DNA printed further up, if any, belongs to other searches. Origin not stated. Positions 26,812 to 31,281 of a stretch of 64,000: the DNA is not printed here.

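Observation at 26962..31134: One uninterrupted ORF fuses a complete MmpL/RND transporter to a TGT (tRNA-guanine transglycosylase)-fold domain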

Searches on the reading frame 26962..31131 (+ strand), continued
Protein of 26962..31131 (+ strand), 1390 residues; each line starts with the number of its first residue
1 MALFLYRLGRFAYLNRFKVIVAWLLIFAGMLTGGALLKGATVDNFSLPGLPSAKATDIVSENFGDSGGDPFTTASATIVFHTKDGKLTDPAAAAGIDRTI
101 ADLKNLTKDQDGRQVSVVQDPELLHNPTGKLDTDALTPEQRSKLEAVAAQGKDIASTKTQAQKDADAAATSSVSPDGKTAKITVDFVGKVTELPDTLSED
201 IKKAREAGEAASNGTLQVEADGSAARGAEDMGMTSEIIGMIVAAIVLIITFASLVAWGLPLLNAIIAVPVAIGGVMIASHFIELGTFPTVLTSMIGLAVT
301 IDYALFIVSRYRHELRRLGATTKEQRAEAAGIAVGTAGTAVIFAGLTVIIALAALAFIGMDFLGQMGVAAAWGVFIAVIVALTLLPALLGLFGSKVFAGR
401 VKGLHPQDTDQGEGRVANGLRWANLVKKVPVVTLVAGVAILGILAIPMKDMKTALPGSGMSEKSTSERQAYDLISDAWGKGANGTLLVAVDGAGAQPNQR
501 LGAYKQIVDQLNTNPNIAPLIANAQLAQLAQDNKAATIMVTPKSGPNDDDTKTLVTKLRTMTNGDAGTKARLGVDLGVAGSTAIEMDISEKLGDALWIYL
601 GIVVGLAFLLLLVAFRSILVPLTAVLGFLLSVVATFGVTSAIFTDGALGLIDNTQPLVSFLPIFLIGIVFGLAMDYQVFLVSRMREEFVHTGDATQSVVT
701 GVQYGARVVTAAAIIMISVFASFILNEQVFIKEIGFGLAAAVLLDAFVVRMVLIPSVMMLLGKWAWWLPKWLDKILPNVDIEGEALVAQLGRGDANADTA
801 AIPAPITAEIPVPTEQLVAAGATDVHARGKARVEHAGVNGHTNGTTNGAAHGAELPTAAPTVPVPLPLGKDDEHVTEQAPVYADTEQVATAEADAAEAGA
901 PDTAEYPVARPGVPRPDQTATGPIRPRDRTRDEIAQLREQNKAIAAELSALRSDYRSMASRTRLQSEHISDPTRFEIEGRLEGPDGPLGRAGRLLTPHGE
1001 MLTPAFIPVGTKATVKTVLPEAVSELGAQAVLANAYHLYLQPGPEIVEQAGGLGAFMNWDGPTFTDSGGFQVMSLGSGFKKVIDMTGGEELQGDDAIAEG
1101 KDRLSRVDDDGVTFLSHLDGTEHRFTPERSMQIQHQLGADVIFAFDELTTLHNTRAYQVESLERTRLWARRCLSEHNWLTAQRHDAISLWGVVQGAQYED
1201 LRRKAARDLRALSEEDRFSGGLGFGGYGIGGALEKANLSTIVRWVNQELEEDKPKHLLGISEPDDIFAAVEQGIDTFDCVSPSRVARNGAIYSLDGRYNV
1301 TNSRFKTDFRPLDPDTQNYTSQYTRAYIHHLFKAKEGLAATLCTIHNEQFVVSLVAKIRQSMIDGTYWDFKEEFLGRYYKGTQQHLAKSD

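Call 5: find_homologous_proteins(query=window:26962-31131:+, max_evalue=1e-10)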
Query window:26962-31131:+ (1390 aa): 2604 proteins with E <= 1e-10 among 8000 candidates; the best 120 are listed.
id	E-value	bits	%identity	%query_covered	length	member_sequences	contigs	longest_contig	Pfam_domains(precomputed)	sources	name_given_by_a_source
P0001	0.0e+0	3087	100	100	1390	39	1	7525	PF03176.22,PF01702.26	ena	-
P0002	0.0e+0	2702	89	100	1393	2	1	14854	PF03176.22,PF01702.26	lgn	-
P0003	0.0e+0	2606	85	100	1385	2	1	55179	PF03176.22,PF01702.26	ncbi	ncbi:hypothetical protein GCM10009648_25480 [Tsukamurella spumae]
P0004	0.0e+0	2597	86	100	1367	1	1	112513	PF03176.22,PF01702.26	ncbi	-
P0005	0.0e+0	2545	84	100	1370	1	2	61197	PF03176.22,PF01702.26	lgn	-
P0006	0.0e+0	2472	81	100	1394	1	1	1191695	PF03176.22,PF01702.26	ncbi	ncbi:hypothetical protein GCM10027289_15780 [Tsukamurella serpentis]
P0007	0.0e+0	2440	80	100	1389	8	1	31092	PF03176.22,PF01702.26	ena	-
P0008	0.0e+0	2414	80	100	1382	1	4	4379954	PF03176.22,PF01702.26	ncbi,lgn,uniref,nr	ncbi:Queuine tRNA-ribosyltransferase OS=Tsukamurella paurometabola (strain ATCC 8368 / DSM / CCUG 35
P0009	0.0e+0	1956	67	100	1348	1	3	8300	PF03176.22,PF01702.26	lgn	-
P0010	0.0e+0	1076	66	57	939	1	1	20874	PF03176.22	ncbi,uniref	ncbi:MMPL family transporter, partial [Tsukamurella soli]|uniref:MMPL family transporter n=1 Tax=Tsu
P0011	1.1e-209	718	50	57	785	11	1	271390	PF03176.22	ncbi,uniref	ncbi:MMPL family transporter [Rhodococcus daqingensis]|uniref:MMPL family transporter n=1 Tax=Rhodoc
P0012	4.5e-206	706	49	57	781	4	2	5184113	PF03176.22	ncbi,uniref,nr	ncbi:MMPL family transporter [Gordonia jinghuaiqii]|uniref:MMPL family transporter n=1 Tax=Gordonia 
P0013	1.3e-203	697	50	57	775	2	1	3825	PF03176.22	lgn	-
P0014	3.5e-202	693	48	58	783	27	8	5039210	PF03176.22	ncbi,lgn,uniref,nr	ncbi:hypothetical protein BJF87_00825 [Gordonia sp. CNJ-863]|uniref:MMPL family transporter n=1 Tax=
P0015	4.9e-202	692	48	57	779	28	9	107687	PF03176.22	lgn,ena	-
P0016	5.2e-201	689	49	57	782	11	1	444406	PF03176.22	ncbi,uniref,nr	ncbi:MMPL family transporter [Williamsia soli]|uniref:MMPL family transporter n=1 Tax=Williamsia sol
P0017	7.5e-201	688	49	58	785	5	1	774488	PF03176.22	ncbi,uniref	ncbi:MMPL family transporter [Gordonia sp. VNQ95]|uniref:MMPL family transporter n=1 Tax=Gordonia sp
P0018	7.6e-201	688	48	58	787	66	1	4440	PF03176.22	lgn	-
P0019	8.0e-201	688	49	57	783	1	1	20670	PF03176.22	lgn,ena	-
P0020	1.1e-200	688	48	57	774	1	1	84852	PF03176.22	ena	-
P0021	1.5e-200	687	48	57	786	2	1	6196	PF03176.22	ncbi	-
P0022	6.3e-200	685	48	58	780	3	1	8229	PF03176.22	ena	-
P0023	1.4e-199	684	48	57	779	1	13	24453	PF03176.22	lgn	-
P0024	1.6e-199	684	48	57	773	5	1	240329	PF03176.22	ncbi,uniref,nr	ncbi:MMPL family transporter [Antrihabitans stalactiti]|uniref:MMPL family transporter n=1 Tax=Antri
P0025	1.6e-199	684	49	57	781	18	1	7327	PF03176.22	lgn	-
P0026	2.6e-198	680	48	57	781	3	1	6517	PF03176.22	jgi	-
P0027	4.8e-198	679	48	57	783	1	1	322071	PF03176.22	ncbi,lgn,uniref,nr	ncbi:MMPL family transporter [Williamsia sterculiae]|uniref:Putative drug exporter of the RND superf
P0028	1.4e-197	677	47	57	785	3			PF03176.22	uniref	uniref:MMPL family transporter n=1 Tax=Gordonia sp. B7-2 TaxID=3420932 RepID=UPI003D8B8A8D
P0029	2.7e-197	677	48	57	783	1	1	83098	PF03176.22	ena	-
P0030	1.2e-196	674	48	57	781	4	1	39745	PF03176.22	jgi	jgi:putative drug exporter of the RND superfamily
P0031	2.7e-196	673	48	57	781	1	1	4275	PF03176.22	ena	-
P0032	6.7e-196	672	48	57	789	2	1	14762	PF03176.22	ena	-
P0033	1.1e-195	671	48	57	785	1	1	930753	PF03176.22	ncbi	ncbi:MMPL family transporter [Gordonia sinesedis]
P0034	1.7e-195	671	49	57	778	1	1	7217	PF03176.22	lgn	-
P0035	1.9e-195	670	47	57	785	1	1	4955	PF03176.22,PF00873.26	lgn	-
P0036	3.9e-195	669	48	57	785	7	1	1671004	PF03176.22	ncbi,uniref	ncbi:MMPL family transporter [Williamsia sp. MIQD14]|uniref:MMPL family transporter n=1 Tax=Williams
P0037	9.7e-195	668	48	57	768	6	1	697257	PF03176.22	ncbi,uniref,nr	ncbi:MMPL family transporter [Antrihabitans sp. YC3-6]|uniref:MMPL family transporter n=1 Tax=Antrih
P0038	4.3e-194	666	48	57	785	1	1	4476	PF03176.22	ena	-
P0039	2.4e-193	663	48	57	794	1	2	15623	PF03176.22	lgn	-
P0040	5.5e-193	662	47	58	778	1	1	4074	PF03176.22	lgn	-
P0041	5.6e-193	662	48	58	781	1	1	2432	PF03176.22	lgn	-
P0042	5.3e-192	659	47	57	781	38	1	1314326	PF03176.22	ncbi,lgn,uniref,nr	ncbi:MMPL family transporter [Williamsia muralis]|uniref:SSD domain-containing protein n=1 Tax=Willi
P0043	2.5e-190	653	46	57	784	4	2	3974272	PF03176.22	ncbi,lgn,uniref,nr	ncbi:MMPL family transporter [Williamsia maris]|uniref:Drug exporter of the RND superfamily n=1 Tax=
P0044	2.6e-189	650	48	57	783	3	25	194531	PF03176.22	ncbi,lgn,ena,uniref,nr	ncbi:MMPL family transporter [Gordonia sp. NPDC062954]|uniref:MMPL family transporter n=1 Tax=unclas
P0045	3.0e-189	650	47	57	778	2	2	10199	PF03176.22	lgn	-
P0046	2.0e-188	647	47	59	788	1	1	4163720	PF03176.22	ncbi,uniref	ncbi:MMPL family transporter [Knoellia sp. S7-12]|uniref:MMPL family transporter n=1 Tax=Knoellia sp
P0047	4.4e-187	643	46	57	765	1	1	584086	PF03176.22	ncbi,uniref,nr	ncbi:MMPL family transporter [Williamsia sp. CHRR-6]|uniref:MMPL family transporter n=1 Tax=Williams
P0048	4.4e-186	639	47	57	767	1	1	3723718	PF03176.22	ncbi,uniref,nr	ncbi:MMPL family transporter [Rhodococcus sp. X156]|uniref:MMPL family transporter n=1 Tax=Rhodococc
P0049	8.1e-186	638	47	57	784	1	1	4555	PF03176.22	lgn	-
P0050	4.9e-185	636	47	57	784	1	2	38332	PF03176.22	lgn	-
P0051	1.2e-184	635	47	57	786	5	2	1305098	PF03176.22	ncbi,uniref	ncbi:MMPL family transporter [Knoellia sp. CPCC 206453]|uniref:MMPL family transporter n=1 Tax=Knoel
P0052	1.7e-184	634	46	57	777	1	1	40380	PF03176.22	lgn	-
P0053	7.0e-184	632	46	57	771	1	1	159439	PF03176.22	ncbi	ncbi:MMPL family transporter [Janibacter indicus]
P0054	1.3e-183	631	47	57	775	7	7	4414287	PF03176.22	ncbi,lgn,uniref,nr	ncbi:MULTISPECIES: MMPL family transporter [unclassified Nocardioides]|uniref:MMPL family transporte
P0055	1.4e-183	631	46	57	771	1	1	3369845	PF03176.22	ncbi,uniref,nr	ncbi:MMPL family transporter [Janibacter sp. YB324]|uniref:MMPL family transporter n=1 Tax=Janibacte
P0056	2.1e-183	631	47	57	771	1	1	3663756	PF03176.22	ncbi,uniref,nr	ncbi:MMPL family transporter [Janibacter indicus]|uniref:MMPL family transporter n=1 Tax=Janibacter 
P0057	2.2e-183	630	47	57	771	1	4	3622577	PF03176.22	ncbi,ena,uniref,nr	ncbi:MMPL family transporter [Janibacter sp. FSL W8-0316]|uniref:SSD domain-containing protein n=1 T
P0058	2.5e-183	630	47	57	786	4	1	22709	PF03176.22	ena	-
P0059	3.3e-183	630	47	57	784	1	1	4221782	PF03176.22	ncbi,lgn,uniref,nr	ncbi:hypothetical protein JNB_07749 [Janibacter sp. HTCC2649]|uniref:MMPL family transporter n=1 Tax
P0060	5.8e-183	629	47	57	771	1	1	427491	PF03176.22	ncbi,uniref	ncbi:MMPL family transporter [Janibacter indicus]|uniref:MMPL family transporter n=1 Tax=Janibacter 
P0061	6.6e-183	629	46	57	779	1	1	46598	PF03176.22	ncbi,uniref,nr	ncbi:MMPL family transporter [Gordonia soli]|uniref:SSD domain-containing protein n=1 Tax=Gordonia s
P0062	7.4e-183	629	47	57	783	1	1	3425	PF03176.22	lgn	-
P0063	8.4e-183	628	48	57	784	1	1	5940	PF03176.22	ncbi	-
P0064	1.0e-182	628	47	57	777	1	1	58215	PF03176.22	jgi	jgi:RND superfamily putative drug exporter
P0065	1.5e-182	628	47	57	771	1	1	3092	PF03176.22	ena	-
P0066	1.8e-182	627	47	57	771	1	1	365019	PF03176.22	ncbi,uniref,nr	ncbi:MMPL family transporter [Janibacter indicus]|uniref:Putative drug exporter of the RND superfami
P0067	2.4e-182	627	47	57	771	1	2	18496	PF03176.22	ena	-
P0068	2.5e-182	627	46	57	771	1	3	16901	PF03176.22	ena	-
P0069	2.6e-182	627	47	56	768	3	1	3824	PF03176.22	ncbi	-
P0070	2.8e-182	627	48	57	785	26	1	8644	PF03176.22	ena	-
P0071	3.6e-182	626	46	57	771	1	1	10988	PF03176.22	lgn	-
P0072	3.9e-182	626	47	57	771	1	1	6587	PF03176.22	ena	-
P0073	5.0e-182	626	47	57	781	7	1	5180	PF03176.22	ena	-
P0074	6.4e-182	626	47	57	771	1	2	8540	PF03176.22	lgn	-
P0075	7.2e-182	625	47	57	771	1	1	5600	PF03176.22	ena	-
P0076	1.2e-181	625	46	57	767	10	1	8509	PF03176.22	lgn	-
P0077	1.3e-181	625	47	57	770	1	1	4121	PF03176.22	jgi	jgi:RND superfamily putative drug exporter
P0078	1.8e-181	624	46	57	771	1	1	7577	PF03176.22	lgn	-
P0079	2.3e-181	624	46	57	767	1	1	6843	PF03176.22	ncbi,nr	ncbi:MAG: MMPL family transporter [Janibacter sp.]|nr:MMPL family transporter [Janibacter sp.]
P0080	2.8e-181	623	46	57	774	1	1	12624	PF03176.22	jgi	jgi:RND superfamily putative drug exporter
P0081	3.9e-181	623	47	57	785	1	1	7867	PF03176.22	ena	-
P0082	4.0e-181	623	47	57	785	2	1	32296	PF03176.22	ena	-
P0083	2.1e-180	621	47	57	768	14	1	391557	PF03176.22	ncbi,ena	-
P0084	2.9e-180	620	47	57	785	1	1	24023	PF03176.22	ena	-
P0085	6.3e-180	619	47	57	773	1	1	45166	PF03176.22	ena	-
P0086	1.1e-179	618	46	57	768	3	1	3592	PF03176.22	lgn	-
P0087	3.6e-179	616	46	58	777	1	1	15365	PF03176.22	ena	-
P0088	3.7e-179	616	46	56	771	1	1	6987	PF03176.22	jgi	-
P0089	4.0e-179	616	45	57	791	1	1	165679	PF03176.22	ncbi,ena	-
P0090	4.7e-179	616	46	56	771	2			PF03176.22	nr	nr:MMPL family transporter [Nocardioides sp. zg-DK7169]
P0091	5.1e-179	616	46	57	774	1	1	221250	PF03176.22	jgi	jgi:RND superfamily putative drug exporter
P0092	5.9e-179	616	45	57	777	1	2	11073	PF03176.22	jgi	-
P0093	7.7e-179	615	45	57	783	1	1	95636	PF03176.22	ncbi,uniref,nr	ncbi:MMPL family transporter [Rhodococcus marinonascens]|uniref:MMPL family transporter n=1 Tax=Rhod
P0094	1.1e-178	615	46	57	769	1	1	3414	PF03176.22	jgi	jgi:RND superfamily putative drug exporter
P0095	1.4e-178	615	46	57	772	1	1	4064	PF03176.22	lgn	-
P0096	2.3e-178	614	44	58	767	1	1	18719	PF03176.22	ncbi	-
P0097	4.6e-178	613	45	57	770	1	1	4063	PF03176.22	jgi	jgi:putative drug exporter of the RND superfamily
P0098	8.1e-178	612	45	56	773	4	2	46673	PF03176.22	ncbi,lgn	ncbi:MAG: MMPL family transporter [Ornithinimicrobium sp.]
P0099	1.0e-177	612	46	57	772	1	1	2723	PF03176.22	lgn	-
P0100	1.1e-177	612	45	57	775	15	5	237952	PF03176.22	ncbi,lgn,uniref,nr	ncbi:MMPL family transporter [Nocardia niigatensis]|uniref:MMPL family transporter n=1 Tax=Nocardia 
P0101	1.5e-177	611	44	57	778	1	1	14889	PF03176.22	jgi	jgi:RND superfamily putative drug exporter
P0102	3.6e-177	610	45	57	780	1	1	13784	PF03176.22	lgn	-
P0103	5.3e-177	609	45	57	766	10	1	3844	PF03176.22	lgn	-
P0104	5.5e-177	609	45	57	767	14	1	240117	PF03176.22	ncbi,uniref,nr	ncbi:MMPL family transporter [Janibacter terrae]|uniref:MMPL family transporter n=1 Tax=Janibacter t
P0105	1.1e-176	608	45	57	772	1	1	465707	PF03176.22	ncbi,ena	-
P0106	1.2e-176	608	45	57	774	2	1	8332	PF03176.22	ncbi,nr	ncbi:MAG: rane transport protein [Nocardioides sp.]|nr:rane transport protein [Nocardioides sp.]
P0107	2.4e-176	607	45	59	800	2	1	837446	PF03176.22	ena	-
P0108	3.1e-176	607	45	57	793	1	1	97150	PF03176.22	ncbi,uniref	ncbi:MMPL family transporter [Nocardioides sp. BYT-33-1]|uniref:MMPL family transporter n=1 Tax=Noca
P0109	5.2e-176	606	45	57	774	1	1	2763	PF03176.22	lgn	-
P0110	1.0e-175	605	45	57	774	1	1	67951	PF03176.22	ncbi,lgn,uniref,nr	ncbi:MMPL family transporter [Nocardioides lijunqiniae]|uniref:MMPL family transporter n=1 Tax=Nocar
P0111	1.0e-175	605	44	57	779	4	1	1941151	PF03176.22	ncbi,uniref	ncbi:MMPL family transporter [Nocardia sp. NPDC058058]|uniref:MMPL family transporter n=1 Tax=Nocard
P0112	1.1e-175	605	45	57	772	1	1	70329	PF03176.22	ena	-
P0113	1.1e-175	605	43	58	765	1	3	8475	PF03176.22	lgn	-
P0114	1.3e-175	605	46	57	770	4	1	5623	PF03176.22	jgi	jgi:RND superfamily putative drug exporter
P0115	1.5e-175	604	45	57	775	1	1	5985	PF03176.22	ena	-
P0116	1.7e-175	604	45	57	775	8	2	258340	PF03176.22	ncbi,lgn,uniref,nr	ncbi:multidrug RND transporter [Nocardioides psychrotolerans]|uniref:Putative drug exporter of the R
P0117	1.9e-175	604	45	57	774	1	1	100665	PF03176.22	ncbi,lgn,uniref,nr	ncbi:MMPL family transporter [Nocardioides lijunqiniae]|uniref:MMPL family transporter n=1 Tax=Nocar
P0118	2.5e-175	604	44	57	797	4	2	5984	PF03176.22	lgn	-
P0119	5.1e-175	603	46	57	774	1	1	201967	PF03176.22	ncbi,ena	-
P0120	5.7e-175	603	45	57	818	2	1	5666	PF03176.22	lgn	-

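Call 6: find_encoding_contigs(protein=window:26962-31131:+, flank=8000, max_places=6)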
Protein window:26962-31131:+ (1390 aa): 5 contigs read that carry it; 2 places shown.
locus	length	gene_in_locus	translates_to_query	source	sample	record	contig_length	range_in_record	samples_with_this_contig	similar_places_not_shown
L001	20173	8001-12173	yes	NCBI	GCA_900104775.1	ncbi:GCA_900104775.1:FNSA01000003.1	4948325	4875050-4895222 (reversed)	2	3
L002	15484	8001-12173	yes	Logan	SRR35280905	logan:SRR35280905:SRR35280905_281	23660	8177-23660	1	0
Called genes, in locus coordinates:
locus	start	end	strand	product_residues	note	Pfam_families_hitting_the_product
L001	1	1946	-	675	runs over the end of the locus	PF02129:Peptidase_S15, PF08530:PepX_C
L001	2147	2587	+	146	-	PF21893:DUF6918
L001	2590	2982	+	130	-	PF01042:Ribonuc_L-PSP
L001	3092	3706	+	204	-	PF06475:Glycolipid_bind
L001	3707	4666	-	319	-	PF02153:PDH_N, PF20463:PDH_C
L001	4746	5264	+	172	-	PF27101:Rv3753c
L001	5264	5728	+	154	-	PF00383:dCMP_cyt_deam_1, PF14437:MafB19-deam, PF14439:Bd3614-deam (weak)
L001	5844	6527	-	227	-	PF04238:DUF420 (faint), PF10067:DUF2306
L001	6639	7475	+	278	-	PF00797:Acetyltransf_2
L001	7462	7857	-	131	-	-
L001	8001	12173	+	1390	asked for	PF03176:MMPL, PF01702:TGT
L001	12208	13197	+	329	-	PF01965:DJ-1_PfpI, PF00165:HTH_AraC (weak), PF12833:HTH_18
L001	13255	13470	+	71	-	-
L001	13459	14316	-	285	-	PF00749:tRNA-synt_1c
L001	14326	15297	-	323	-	PF19187:HTH_PafC (faint), PF08279:HTH_11, PF13280:WYL, PF25583:WCX (weak)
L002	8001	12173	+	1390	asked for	PF03176:MMPL, PF01702:TGT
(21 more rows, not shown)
